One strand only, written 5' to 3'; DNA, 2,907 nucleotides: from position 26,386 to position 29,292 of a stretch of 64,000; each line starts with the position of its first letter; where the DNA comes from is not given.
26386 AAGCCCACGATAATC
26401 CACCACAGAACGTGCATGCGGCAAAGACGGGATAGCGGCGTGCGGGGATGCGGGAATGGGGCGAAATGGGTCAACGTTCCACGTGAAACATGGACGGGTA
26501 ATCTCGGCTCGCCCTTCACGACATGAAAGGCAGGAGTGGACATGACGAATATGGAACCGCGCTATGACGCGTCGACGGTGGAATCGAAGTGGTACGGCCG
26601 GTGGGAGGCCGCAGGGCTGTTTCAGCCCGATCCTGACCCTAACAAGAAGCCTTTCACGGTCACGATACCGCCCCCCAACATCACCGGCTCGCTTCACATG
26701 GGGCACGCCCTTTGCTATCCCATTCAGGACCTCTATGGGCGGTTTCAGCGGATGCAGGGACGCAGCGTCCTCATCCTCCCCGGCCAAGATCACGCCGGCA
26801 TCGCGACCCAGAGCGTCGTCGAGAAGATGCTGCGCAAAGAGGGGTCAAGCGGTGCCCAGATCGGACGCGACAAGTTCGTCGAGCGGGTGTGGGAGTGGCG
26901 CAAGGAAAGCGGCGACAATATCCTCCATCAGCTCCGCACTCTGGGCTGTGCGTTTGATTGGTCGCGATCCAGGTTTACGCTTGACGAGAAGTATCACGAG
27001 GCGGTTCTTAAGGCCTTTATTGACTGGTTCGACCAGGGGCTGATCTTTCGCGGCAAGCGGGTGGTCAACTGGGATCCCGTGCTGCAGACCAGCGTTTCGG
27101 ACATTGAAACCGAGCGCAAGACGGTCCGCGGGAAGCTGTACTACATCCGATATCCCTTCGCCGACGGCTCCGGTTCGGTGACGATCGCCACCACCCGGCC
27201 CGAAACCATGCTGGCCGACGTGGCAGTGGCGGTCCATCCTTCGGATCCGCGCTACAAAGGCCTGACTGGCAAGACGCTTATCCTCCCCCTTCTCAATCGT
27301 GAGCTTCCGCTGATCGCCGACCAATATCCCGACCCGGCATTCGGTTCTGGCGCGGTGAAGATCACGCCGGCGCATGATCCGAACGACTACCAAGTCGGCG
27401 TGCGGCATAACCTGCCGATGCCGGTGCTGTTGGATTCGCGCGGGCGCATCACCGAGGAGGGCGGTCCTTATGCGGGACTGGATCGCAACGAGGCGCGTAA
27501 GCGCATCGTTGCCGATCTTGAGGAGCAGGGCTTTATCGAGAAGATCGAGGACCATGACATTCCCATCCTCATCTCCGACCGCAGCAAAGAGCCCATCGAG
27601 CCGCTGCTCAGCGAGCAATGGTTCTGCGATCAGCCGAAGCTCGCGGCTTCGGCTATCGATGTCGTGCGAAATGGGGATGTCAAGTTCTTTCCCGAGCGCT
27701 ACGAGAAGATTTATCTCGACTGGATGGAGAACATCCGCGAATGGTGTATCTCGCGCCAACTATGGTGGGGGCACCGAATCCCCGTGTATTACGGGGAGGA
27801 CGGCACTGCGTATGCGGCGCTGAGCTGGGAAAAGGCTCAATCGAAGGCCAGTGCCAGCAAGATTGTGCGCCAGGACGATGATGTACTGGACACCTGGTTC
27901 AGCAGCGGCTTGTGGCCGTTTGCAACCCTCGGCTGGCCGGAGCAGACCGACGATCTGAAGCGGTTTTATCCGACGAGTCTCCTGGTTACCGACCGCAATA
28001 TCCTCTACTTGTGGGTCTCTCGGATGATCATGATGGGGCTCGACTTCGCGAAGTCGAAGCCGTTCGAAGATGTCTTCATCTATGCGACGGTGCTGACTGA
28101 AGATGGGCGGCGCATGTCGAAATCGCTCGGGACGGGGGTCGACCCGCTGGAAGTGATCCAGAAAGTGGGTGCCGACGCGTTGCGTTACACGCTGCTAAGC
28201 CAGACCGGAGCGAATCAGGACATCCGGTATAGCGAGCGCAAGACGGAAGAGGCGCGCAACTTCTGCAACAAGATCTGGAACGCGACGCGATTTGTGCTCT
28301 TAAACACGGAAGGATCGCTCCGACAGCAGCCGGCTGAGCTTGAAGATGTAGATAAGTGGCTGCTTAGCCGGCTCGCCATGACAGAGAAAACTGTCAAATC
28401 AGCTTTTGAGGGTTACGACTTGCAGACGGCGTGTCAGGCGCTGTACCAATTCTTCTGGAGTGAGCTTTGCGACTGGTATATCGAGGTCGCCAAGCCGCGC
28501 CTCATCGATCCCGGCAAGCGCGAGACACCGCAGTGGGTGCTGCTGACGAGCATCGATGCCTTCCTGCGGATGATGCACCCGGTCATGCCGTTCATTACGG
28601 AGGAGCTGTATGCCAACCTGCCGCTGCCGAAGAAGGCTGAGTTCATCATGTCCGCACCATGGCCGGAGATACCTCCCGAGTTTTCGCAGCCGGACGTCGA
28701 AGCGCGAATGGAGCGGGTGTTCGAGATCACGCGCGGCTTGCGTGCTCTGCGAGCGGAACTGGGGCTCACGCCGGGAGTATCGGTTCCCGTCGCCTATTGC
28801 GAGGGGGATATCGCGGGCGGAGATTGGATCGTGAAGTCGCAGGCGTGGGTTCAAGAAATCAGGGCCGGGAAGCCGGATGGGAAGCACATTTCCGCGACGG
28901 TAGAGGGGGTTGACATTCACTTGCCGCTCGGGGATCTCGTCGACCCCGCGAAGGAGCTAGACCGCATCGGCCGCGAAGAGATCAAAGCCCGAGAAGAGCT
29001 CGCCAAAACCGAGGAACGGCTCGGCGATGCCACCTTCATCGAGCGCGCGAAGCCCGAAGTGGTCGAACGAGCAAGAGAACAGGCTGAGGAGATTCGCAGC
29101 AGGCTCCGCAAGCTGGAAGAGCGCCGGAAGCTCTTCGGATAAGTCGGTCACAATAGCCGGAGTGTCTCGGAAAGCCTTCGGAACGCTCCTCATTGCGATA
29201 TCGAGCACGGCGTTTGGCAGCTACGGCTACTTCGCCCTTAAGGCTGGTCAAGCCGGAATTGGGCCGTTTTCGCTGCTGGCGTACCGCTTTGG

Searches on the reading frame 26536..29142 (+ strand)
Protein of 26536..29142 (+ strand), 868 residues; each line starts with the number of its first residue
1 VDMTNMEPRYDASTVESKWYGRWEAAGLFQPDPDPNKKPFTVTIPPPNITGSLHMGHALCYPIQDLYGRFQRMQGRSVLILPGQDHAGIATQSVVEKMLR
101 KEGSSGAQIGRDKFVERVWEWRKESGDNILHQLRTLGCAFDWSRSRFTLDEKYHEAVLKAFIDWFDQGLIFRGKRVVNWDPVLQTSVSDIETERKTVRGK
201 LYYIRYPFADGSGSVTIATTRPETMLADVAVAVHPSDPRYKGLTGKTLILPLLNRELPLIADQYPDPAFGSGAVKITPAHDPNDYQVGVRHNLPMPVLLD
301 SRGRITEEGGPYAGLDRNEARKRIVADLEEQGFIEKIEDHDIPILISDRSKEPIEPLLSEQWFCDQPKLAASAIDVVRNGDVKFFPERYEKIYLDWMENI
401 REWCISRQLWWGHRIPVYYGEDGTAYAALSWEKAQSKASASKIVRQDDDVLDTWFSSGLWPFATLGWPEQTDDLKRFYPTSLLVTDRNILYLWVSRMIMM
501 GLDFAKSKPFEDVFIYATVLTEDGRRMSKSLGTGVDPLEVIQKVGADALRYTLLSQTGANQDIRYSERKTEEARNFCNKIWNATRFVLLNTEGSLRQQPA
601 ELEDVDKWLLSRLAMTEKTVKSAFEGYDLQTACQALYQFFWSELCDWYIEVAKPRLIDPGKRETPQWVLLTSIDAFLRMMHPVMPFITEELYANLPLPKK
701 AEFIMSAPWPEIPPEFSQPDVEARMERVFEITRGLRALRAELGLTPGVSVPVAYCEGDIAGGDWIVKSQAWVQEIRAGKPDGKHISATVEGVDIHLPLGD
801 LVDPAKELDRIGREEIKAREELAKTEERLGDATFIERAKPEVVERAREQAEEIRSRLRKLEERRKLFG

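Call 24: find_homologous_proteins(query=window:26536-29142:+, max_evalue=1e-100)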
Query window:26536-29142:+ (868 aa): 8000 proteins with E <= 1e-100 among 8000 candidates; the best 120 are listed.
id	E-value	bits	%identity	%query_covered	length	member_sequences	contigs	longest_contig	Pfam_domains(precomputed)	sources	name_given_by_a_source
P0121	0.0e+0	2020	100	100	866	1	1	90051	PF09334.18,PF08264.20,PF00133.29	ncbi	-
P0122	0.0e+0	1639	80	100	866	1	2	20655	PF09334.18,PF08264.20,PF13603.13,PF00133.29,PF10458.15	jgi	jgi:valyl-tRNA synthetase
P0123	0.0e+0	1633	79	100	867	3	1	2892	PF09334.18,PF08264.20,PF00133.29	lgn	-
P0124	0.0e+0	1625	79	100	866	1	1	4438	PF09334.18,PF08264.20,PF13603.13,PF00133.29,PF10458.15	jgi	jgi:valyl-tRNA synthetase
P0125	0.0e+0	1623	77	100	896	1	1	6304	PF09334.18,PF08264.20,PF00133.29,PF10458.15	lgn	-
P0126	0.0e+0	1621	78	100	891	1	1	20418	PF09334.18,PF08264.20,PF00133.29,PF10458.15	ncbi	ncbi:MAG: valine--tRNA ligase [Fimbriimonadales bacterium]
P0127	0.0e+0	1610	78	100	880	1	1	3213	PF09334.18,PF08264.20,PF00133.29,PF10458.15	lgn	-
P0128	0.0e+0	1609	79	100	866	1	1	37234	PF09334.18,PF08264.20,PF00133.29,PF10458.15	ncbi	-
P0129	0.0e+0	1600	76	100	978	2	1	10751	PF09334.18,PF08264.20,PF00133.29,PF10458.15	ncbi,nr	ncbi:MAG TPA: valine--tRNA ligase [Fimbriimonadaceae bacterium]|nr:valine--tRNA ligase [Fimbriimonad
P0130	0.0e+0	1596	78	100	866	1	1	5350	PF09334.18,PF08264.20,PF00133.29,PF10458.15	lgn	-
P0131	0.0e+0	1589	76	100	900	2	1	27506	PF09334.18,PF08264.20,PF00133.29,PF10458.15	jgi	-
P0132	0.0e+0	1546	76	100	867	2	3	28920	PF09334.18,PF08264.20,PF00133.29,PF10458.15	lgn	-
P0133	0.0e+0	1530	75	100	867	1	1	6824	PF09334.18,PF08264.20,PF00133.29,PF10458.15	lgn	-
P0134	0.0e+0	1530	74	99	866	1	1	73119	PF09334.18,PF08264.20,PF13603.13,PF00133.29,PF10458.15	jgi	jgi:valyl-tRNA synthetase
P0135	0.0e+0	1516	74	100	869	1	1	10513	PF09334.18,PF08264.20,PF00133.29,PF10458.15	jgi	jgi:valyl-tRNA synthetase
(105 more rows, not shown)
